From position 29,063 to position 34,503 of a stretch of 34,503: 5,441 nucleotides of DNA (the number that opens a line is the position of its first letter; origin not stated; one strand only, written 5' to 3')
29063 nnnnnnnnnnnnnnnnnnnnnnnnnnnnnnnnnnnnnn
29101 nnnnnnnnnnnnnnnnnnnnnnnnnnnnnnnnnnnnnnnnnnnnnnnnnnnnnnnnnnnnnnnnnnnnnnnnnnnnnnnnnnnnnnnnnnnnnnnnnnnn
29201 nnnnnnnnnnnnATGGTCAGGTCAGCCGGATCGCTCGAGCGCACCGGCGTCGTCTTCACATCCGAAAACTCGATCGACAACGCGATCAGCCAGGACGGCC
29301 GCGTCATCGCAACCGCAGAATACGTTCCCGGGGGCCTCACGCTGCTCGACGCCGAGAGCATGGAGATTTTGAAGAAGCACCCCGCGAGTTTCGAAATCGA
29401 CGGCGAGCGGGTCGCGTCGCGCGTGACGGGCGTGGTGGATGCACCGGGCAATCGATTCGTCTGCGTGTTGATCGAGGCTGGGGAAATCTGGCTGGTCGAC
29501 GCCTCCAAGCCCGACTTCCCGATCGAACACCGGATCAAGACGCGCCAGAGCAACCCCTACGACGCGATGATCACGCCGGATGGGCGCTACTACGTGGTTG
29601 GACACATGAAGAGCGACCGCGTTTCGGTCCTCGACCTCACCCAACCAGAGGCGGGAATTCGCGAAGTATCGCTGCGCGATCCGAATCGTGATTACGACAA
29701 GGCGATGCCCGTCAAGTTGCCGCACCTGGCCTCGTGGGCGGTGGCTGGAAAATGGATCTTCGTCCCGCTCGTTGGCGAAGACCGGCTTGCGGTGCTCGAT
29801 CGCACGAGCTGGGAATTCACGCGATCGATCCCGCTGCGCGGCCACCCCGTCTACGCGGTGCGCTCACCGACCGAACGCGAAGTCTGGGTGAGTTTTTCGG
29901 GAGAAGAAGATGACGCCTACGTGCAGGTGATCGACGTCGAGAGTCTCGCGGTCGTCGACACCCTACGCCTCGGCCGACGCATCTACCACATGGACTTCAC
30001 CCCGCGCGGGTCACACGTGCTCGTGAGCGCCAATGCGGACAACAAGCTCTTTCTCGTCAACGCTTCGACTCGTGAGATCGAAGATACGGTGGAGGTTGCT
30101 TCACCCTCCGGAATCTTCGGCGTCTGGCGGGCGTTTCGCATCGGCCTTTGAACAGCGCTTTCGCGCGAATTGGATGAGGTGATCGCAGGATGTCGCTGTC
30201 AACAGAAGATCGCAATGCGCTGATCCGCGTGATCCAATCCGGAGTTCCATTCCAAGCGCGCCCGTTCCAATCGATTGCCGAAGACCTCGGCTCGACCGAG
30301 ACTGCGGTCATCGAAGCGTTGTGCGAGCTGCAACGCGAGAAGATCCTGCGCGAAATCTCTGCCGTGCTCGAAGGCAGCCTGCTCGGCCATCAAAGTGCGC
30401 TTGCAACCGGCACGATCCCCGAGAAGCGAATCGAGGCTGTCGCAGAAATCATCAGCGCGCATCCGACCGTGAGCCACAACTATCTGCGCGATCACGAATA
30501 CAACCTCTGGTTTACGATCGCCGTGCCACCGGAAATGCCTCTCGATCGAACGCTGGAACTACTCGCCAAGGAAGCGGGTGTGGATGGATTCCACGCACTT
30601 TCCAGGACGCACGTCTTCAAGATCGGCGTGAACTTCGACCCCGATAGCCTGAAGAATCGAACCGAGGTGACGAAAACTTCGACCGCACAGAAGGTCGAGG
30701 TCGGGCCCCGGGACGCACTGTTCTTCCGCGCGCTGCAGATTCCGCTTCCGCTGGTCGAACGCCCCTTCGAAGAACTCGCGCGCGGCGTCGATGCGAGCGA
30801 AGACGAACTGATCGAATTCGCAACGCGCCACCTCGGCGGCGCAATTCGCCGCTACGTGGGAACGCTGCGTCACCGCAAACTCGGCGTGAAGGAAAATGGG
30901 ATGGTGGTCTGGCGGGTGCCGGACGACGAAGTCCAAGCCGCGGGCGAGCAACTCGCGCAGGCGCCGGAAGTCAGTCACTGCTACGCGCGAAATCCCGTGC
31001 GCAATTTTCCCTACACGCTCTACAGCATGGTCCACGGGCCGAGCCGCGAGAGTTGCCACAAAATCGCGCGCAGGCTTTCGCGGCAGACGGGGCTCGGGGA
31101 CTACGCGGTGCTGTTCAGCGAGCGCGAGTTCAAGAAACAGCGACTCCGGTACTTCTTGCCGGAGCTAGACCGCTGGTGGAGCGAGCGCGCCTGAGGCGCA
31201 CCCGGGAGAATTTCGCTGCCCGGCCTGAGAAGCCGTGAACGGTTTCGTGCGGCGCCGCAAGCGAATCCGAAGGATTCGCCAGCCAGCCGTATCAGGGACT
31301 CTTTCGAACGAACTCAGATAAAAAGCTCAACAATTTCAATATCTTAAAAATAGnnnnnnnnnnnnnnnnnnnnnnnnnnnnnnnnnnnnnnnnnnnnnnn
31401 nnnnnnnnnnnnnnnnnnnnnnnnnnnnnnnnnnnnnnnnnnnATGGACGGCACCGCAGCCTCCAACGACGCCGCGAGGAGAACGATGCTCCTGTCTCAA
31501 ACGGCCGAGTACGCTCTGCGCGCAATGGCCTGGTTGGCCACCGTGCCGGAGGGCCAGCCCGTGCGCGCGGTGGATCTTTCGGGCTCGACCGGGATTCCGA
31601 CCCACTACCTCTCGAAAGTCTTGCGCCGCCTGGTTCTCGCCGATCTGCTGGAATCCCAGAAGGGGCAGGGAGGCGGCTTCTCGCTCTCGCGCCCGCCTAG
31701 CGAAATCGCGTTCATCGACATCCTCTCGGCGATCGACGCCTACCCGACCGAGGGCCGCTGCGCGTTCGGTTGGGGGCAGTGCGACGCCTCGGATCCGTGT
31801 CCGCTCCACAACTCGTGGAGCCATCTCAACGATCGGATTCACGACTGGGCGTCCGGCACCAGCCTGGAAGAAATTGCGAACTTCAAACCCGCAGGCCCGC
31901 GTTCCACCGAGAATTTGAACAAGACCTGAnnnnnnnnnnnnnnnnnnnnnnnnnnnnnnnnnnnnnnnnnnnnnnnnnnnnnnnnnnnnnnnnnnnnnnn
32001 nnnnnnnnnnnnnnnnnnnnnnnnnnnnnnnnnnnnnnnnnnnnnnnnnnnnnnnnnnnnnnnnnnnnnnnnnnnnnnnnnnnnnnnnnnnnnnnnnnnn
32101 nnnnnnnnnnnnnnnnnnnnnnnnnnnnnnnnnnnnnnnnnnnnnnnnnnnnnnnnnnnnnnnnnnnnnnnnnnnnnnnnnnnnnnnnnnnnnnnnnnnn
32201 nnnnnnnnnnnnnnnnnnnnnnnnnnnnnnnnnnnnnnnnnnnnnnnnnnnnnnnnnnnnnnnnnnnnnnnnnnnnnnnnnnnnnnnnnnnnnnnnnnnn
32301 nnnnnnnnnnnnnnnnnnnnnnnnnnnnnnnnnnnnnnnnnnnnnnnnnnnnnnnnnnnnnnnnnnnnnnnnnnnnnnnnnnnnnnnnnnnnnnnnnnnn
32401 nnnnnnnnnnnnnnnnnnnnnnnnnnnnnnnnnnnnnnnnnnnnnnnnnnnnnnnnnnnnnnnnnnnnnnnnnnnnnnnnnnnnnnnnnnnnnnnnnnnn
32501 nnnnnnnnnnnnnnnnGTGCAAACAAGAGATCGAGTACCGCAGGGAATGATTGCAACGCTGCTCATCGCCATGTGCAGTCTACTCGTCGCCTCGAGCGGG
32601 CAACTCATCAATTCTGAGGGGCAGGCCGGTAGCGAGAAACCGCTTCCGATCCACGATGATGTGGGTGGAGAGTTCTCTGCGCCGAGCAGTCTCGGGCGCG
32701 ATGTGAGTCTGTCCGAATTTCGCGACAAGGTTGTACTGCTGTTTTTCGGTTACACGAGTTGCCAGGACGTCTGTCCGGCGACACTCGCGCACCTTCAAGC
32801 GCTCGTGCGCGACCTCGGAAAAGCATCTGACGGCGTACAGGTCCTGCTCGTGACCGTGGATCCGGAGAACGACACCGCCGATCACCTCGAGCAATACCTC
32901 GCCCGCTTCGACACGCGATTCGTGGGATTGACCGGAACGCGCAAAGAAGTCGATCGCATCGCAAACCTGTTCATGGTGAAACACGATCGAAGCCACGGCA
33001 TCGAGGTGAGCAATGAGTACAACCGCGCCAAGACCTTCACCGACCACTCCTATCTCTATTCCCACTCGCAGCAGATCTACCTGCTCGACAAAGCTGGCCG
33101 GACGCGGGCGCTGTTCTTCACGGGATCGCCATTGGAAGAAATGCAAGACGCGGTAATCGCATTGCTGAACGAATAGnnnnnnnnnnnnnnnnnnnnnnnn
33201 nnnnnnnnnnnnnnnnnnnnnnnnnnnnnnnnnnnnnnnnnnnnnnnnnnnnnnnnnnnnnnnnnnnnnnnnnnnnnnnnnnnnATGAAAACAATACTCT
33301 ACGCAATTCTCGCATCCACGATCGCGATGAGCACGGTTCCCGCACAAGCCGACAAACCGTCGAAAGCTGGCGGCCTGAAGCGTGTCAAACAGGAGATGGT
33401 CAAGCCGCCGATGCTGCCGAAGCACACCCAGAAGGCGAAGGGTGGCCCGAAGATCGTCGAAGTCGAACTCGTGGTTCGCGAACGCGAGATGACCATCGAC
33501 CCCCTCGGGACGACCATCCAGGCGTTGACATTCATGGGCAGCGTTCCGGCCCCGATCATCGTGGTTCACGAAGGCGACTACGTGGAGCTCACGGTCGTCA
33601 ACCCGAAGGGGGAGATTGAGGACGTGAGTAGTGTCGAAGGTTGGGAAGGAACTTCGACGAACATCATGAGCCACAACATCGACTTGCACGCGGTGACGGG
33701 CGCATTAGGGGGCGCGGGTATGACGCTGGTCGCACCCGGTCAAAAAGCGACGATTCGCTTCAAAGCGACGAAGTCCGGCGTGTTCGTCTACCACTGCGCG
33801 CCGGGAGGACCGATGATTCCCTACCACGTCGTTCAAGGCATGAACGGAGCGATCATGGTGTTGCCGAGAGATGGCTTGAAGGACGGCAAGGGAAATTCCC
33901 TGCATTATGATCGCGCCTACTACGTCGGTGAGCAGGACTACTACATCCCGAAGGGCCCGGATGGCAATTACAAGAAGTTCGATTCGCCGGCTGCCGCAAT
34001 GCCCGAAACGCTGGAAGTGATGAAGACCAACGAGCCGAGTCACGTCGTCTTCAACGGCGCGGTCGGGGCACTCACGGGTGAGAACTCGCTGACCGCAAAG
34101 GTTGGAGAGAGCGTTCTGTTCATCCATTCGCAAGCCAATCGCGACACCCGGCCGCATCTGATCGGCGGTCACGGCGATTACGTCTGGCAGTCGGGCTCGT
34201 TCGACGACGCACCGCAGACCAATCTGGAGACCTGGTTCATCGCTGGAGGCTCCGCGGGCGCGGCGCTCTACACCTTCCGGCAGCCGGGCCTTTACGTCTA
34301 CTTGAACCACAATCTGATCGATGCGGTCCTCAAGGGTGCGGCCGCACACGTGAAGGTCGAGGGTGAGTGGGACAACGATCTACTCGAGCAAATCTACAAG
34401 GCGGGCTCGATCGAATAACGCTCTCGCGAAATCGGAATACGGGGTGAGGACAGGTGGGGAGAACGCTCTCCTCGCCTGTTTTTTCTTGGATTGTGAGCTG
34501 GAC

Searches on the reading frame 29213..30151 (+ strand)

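Call 7: search_protein_families(library=pfam, proteins=[window:29213-30151:+], max_evalue=0.0001)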
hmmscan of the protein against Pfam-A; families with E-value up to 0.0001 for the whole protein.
window:29213-30151:+ (312 aa): 4 families
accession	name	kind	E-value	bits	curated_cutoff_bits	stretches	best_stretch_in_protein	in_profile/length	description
PF02239.22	Cytochrom_D1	-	2.8e-54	184.5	25.5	1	17-306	76-367/368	Cytochrome D1 heme domain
PF25174.1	Beta-prop_THOC3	-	1.2e-10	41.3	305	1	106-298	83-256/272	THOC3 beta-propeller domain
PF21783.3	YNCE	-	2.3e-05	24.4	27.1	0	179-304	209-334/339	YNCE-like beta-propeller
PF10282.15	Lactonase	-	4.3e-05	23.3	21.7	0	104-145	282-323/344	Lactonase, 7-bladed beta-propeller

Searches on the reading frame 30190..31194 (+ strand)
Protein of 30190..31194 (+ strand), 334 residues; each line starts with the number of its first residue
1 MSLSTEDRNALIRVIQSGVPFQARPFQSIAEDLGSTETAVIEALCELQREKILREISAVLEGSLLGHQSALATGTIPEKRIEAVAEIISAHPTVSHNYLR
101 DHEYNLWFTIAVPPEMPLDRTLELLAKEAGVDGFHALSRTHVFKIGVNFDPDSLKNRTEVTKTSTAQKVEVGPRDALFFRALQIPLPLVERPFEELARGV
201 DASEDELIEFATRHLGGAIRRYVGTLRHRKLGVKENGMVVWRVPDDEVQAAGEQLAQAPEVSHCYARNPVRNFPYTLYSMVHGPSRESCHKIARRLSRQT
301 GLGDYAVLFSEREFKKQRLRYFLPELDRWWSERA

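Call 7: search_protein_families(library=pfam, proteins=[window:30190-31194:+], max_evalue=0.0001)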
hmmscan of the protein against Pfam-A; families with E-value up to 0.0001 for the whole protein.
window:30190-31194:+ (334 aa): 2 families
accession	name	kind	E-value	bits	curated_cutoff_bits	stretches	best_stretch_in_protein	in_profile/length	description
PF17805.7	AsnC_trans_reg2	-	2.7e-53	178.5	27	2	230-315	1-86/86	AsnC-like ligand binding domain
PF22451.2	NirdL-like_HTH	-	1.6e-21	76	27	2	10-54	3-47/47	Siroheme decarboxylase NirDL-like HTH domain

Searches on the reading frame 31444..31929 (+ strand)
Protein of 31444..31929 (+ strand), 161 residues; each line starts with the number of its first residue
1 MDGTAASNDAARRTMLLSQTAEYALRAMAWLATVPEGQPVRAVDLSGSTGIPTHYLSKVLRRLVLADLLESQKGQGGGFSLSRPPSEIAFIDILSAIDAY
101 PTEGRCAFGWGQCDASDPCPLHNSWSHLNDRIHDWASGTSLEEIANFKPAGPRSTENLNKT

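Call 7: search_protein_families(library=pfam, proteins=[window:31444-31929:+], max_evalue=0.0001)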
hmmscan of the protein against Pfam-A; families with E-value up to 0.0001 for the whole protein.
window:31444-31929:+ (161 aa): 1 family
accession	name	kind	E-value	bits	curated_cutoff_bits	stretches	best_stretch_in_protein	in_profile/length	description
PF02082.26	Rrf2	-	3e-28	99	30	1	17-145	1-130/132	Iron-dependent Transcriptional regulator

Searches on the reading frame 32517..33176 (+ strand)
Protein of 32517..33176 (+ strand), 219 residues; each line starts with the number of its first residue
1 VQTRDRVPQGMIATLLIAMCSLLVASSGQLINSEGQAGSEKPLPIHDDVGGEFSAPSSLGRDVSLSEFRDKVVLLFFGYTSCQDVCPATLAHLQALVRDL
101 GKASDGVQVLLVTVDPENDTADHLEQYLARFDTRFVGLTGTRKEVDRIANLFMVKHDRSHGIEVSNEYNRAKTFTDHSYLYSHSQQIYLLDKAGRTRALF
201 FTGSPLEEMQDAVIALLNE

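Call 7: search_protein_families(library=pfam, proteins=[window:32517-33176:+], max_evalue=0.0001)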
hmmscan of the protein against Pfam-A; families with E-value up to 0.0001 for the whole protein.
window:32517-33176:+ (219 aa): 2 families
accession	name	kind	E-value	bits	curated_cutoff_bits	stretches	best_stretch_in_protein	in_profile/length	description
PF02630.20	SCO1-SenC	-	1.2e-35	122.8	22.8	1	50-195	1-133/134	SCO1/SenC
PF00578.27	AhpC-TSA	-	4e-09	36.9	26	1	52-131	7-84/124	AhpC/TSA family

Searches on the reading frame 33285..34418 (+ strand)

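Call 7: search_protein_families(library=pfam, proteins=[window:33285-34418:+], max_evalue=0.0001)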
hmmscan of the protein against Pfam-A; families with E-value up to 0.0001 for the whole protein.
window:33285-34418:+ (377 aa): 3 families
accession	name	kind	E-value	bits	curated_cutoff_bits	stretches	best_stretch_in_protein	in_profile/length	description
PF00394.28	Cu-oxidase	-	1.5e-15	58.1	21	1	211-362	2-157/157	Multicopper oxidase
PF07732.21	Cu-oxidase_3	-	5.6e-08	33.3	21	1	69-195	5-117/119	Multicopper oxidase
PF07731.20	Cu-oxidase_2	-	4.9e-06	26.8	20.4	0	148-194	94-135/137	Multicopper oxidase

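Call 9: search_protein_families(library=ncbifam, proteins=[window:33285-34418:+], max_evalue=0.001)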
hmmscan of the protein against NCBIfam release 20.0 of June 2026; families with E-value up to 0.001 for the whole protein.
window:33285-34418:+ (377 aa): 4 families
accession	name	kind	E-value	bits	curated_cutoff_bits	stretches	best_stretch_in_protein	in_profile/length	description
TIGR02376.1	Cu_nitrite_red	equivalog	2.2e-138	461.1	296.3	1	32-370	2-322/326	copper-containing nitrite reductase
TIGR01480.1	copper_res_A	subfamily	2.6e-08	32.8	478.95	1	58-214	46-176/593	copper resistance system multicopper oxidase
TIGR03389.1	laccase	equivalog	0.0001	21.3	558.9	0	70-107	14-51/539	laccase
TIGR03388.1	ascorbase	equivalog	0.00081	18.2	614.8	0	78-220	20-143/542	L-ascorbate oxidase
